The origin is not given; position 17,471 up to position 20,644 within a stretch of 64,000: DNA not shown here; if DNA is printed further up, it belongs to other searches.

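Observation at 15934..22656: CotH kinase-fold protein and two arylsulfotransferase-like propellers, all T9SS-secreted and translationally coupled to glucanases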

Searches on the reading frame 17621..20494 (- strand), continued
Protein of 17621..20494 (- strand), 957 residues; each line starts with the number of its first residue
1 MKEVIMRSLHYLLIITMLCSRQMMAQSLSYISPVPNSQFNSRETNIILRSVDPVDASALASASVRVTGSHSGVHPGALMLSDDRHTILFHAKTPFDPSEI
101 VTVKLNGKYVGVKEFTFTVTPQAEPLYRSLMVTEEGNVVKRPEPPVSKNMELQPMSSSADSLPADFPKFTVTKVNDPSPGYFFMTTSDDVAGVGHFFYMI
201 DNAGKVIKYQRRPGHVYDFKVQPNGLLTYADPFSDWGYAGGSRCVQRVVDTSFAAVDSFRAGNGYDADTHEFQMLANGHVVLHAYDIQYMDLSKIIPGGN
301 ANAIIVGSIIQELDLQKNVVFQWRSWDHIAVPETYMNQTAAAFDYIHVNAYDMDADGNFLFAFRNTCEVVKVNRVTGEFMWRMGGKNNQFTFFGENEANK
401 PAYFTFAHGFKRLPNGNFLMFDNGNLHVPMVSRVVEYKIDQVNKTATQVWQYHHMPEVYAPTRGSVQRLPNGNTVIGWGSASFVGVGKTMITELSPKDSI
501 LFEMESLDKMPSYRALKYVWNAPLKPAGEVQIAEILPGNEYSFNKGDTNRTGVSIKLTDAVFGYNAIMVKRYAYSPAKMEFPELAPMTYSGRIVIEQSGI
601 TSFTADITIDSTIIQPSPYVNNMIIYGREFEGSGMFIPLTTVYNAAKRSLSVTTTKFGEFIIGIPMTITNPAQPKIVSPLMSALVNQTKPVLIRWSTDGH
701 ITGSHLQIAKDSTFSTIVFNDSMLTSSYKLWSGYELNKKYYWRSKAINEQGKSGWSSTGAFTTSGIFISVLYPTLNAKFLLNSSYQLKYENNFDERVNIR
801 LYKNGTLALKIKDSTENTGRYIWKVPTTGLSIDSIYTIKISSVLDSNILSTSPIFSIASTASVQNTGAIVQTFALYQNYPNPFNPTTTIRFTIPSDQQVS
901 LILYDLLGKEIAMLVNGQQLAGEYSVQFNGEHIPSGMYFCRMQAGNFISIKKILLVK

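Call 65: predict_structure(alignment_id=A4)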
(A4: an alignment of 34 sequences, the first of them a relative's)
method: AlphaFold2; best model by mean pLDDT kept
length: 952 residues; sequences in the alignment: 34
mean_pLDDT: 82.8   pTM: 0.74
mean pLDDT of the five models: 82.8, 82.5, 81.4, 81.3, 79.8
residues with pLDDT >= 90: 318; 70-90: 513; 50-70: 90; < 50: 31
segments of 3 or more residues with pLDDT < 50: 16-20, 138-154, 857-864
pLDDT, mean of each block of 10 residues (from residue 1): 72 54 86 91 86 78 91 82 86 92 83 82 58 52 36 64 92 91 82 90 82 84 79 69 78 81 86 83 83 80 89 89 92 80 87 90 92 93 93 83 85 91 86 95 92 83 92 77 85 93 84 77 88 88 80 85 88 75 80 89 80 71 88 89 88 88 70 78 80 72 95 87 80 94 82 91 91 87 83 91 87 80 86 92 92 60 58 67 85 89 89 85 85 88 86 76
secondary structure, 60 per line:
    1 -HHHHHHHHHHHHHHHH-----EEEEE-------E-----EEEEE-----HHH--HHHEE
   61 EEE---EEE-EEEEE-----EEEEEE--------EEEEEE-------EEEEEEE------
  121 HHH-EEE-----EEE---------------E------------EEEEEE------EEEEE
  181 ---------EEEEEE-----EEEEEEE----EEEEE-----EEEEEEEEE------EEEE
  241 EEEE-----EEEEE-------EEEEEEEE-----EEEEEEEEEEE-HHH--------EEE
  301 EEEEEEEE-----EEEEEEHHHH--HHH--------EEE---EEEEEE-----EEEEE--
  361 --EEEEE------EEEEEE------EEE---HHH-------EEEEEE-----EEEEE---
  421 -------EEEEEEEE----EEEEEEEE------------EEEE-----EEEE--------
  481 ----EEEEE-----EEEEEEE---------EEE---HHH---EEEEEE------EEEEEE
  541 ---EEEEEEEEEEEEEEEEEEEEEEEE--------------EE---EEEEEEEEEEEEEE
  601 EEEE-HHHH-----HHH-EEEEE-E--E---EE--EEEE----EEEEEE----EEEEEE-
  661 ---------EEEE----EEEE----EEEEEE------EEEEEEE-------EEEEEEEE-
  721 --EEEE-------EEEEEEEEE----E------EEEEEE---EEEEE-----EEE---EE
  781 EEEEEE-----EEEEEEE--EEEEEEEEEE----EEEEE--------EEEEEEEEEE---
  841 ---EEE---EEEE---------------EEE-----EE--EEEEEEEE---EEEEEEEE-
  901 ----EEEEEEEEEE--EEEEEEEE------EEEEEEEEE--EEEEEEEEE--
elements in order (helices of 4 or more, strands of 3 or more residues): H2-17 E23-27 E41-45 E59-63 E67-69 E71-75 E81-86 E95-100 E108-114 E125-127 E133-135 E164-169 E176-180 E190-195 E201-207 E212-216 E222-230 E237-244 E250-254 E262-269 E275-285 E298-308 E314-319 H320-323 E337-339 E343-348 E354-358 E363-367 E374-379 E386-388 E402-407 E413-417 E428-435 E440-447 E460-463 E469-472 E485-489 E495-501 E511-513 E523-528 E535-540 E544-567 E587-604 H606-609 E619-623 E636-639 E644-649 E654-659 E670-673 E678-681 E686-691 E698-704 E712-719 E723-726 E734-742 E754-759 E763-767 E773-775 E779-786 E792-798 E801-810 E815-819 E828-837 E844-846 E850-853 E869-871 E881-888 E892-899 E905-914 E917-924 E931-939 E942-950

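Call 71: find_encoding_contigs(protein=P0267, flank=10000, max_places=1)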
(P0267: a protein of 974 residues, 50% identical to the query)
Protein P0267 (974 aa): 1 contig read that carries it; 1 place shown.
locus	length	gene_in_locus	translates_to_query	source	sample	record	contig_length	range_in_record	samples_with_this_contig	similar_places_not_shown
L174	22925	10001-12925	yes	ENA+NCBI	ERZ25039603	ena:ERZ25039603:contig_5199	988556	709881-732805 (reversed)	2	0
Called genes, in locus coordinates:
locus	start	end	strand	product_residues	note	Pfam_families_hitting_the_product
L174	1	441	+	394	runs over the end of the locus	PF01916:DS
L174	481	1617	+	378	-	PF00278:Orn_DAP_Arg_deC, PF01168:Ala_racemase_N (weak), PF02784:Orn_Arg_deC_N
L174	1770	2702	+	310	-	-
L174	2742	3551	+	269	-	PF02585:PIG-L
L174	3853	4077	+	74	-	PF00313:CSD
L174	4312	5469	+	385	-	PF00266:Aminotran_5, PF01053:Cys_Met_Meta_PP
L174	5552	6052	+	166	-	PF07681:DoxX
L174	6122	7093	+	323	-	PF08240:ADH_N, PF00107:ADH_zinc_N, PF13602:ADH_zinc_N_2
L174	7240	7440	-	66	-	PF00313:CSD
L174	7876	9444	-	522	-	-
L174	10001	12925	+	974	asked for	PF13205:Big_5, PF05935:Arylsulfotrans, PF14269:Arylsulfotran_2, PF18962:Por_Secre_tail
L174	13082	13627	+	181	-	-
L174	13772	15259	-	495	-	PF09699:Paired_CXXCH_1 (faint), PF14522:Cytochrome_C7 (faint), PF14537:Cytochrom_c3_2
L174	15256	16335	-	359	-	PF00033:Cytochrome_B, PF13631:Cytochrom_B_N_2, PF00032:Cytochrom_B_C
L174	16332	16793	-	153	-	PF25471:TM_PetC (weak), PF00355:Rieske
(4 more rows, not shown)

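Call 72: fold_search(model_id=the predicted structure, library=pdb)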
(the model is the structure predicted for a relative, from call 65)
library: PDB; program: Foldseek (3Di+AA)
matches with E <= 10: 1956; with E <= 0.001: 477
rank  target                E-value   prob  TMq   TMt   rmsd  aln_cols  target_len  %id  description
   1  9kf4                  5.7e-27  1.00  0.34  0.68  16.3       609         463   21  Crystal structure of Streptomyces sp. sulfotransferase Cpz4 involved in Caprazamycins Synthesis (released 2025-11-05)
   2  9kf6                  5.9e-27  1.00  0.34  0.70  16.2       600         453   20  Crystal structure of the reaction intermediate of Streptomyces sp. sulfotransferase Cpz4 involved in caprazamycins synth (released 2025-11-05)
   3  3ets_A                6.8e-17  1.00  0.30  0.49  18.7       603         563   16  Crystal structure of a bacterial arylsulfate sulfotransferase catalytic intermediate with 4-methylumbelliferone bound  (released 2008-11-25)
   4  4p07_A                1.1e-15  1.00  0.31  0.49  19.4       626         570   16  Bacterial aryl sulfotransferase (ASST) soaked with human urine (released 2014-03-26)
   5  6iaa_A                1.0e-13  1.00  0.08  0.09  56.7      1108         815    9  hRobo2 ectodomain (released 2019-03-13)
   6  9oz1_A                2.8e-13  1.00  0.21  0.25  53.9       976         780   10  Cryo-EM structure of chicken ROS1 in apo-state. Cryo-EM refinement is focused on the "leg" region of chicken ROS1. (released 2026-02-25)
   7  8q6t_I                8.7e-13  1.00  0.15  0.13  112.7      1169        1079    9  Helical reconstruction of the relaxed thick filament from FIB milled left ventricular mouse myofibrils (released 2023-11-01)
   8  9ozi_A                1.1e-12  1.00  0.22  0.12  53.5       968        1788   11  Cryo-EM structure of chicken ROS1 in apo-state. This is the complete map and model. (released 2026-02-25)
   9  9ba4_A                3.9e-12  1.00  0.14  0.14  56.0      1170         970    8  Full-length cross-linked Contactin 2 (CNTN2) (released 2024-07-17)
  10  5a42                  3.9e-12  1.00  0.10  0.07  38.8      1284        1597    9  Cryo-EM single particle 3D reconstruction of the native conformation of E. coli alpha-2-macroglobulin (ECAM) (released 2015-07-29)
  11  4u48                  7.2e-11  1.00  0.10  0.08  39.3      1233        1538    8  Crystal structure of Salmonella alpha-2-macroglobulin (released 2014-09-17)
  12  9fly_A                1.1e-10  1.00  0.10  0.11  90.0       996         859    8  CryoEM structure of the base (4151-5009) in the grappling hook protein A (GhpA) in the bacterium Aureispira sp. CCB-QB (released 2024-10-16)
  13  8g4l_am               2.8e-10  1.00  0.10  0.09  109.7      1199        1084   11  Cryo-EM structure of the human cardiac myosin filament (released 2023-11-01)
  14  4u4j                  3.1e-10  1.00  0.09  0.07  39.4      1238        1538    8  Crystal structure of Salmonella alpha-2-macroglobulin mutant Y1175G (released 2014-09-17)
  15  9bfp_A                6.5e-10  1.00  0.15  0.14  33.5      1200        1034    8  Cryo-EM structure of Sevenless extracellular domain (monomer) (released 2025-01-29)
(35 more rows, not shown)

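Call 87: search_protein_families(library=ncbifam, proteins=[window:17621-20494:-], max_evalue=0.001)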
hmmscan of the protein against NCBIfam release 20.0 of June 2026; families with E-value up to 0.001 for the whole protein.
window:17621-20494:- (957 aa): 3 families
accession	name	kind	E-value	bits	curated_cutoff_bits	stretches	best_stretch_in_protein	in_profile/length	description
TIGR04183.1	Por_Secre_tail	domain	7.9e-11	41.8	23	1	879-954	2-70/72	T9SS type A sorting domain-containing protein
NF052323.1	T9SSA_dep_M6i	equivalog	7.9e-07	27.4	600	1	857-944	940-1026/1043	T9SS-dependent M6-like inactivated metalloprotease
NF038113.1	T9SSA_dep_M36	equivalog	1.7e-05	23.2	885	1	874-955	791-868/869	T9SS-dependent M36 family metallopeptidase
